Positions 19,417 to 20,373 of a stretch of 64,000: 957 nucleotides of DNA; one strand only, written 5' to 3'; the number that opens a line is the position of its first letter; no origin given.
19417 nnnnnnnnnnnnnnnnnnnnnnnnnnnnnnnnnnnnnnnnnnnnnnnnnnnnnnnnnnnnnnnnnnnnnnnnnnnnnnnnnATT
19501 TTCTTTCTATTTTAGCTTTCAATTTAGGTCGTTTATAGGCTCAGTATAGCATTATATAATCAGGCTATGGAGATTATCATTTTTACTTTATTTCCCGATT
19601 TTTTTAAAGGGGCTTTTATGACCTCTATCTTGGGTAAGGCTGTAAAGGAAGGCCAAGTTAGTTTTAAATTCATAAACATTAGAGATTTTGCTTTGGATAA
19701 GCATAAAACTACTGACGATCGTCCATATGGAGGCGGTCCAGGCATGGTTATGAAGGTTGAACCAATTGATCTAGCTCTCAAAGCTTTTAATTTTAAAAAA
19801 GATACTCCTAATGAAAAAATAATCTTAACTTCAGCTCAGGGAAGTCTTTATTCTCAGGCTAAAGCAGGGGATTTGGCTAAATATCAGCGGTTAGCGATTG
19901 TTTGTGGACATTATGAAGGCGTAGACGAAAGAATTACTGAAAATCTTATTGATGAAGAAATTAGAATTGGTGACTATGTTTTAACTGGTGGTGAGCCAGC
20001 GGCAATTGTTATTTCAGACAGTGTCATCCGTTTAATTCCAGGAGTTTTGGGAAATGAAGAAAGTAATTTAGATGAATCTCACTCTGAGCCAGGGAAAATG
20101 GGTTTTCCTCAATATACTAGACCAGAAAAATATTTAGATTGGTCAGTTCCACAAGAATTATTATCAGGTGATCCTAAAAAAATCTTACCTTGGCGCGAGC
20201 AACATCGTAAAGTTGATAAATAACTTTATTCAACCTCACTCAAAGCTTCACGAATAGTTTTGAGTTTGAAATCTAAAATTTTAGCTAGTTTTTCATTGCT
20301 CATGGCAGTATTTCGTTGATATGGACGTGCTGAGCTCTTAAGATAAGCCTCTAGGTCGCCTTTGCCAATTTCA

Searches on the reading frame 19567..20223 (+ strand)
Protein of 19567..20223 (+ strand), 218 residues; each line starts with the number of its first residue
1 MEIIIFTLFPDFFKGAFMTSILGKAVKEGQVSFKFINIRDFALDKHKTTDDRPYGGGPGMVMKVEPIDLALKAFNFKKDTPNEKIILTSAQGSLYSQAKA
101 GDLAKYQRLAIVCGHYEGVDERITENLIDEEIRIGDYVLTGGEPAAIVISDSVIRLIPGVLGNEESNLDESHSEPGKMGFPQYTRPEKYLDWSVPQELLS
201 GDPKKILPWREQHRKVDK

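Call 56: search_protein_families(library=pfam, proteins=[window:19567-20223:+], max_evalue=0.0001)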
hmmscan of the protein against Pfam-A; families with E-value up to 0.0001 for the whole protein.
window:19567-20223:+ (218 aa): 1 family
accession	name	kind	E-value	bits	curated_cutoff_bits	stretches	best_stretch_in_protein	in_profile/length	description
PF01746.26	tRNA_m1G_MT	-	2e-48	165.2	27.3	1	23-213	2-185/195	tRNA (Guanine-1)-methyltransferase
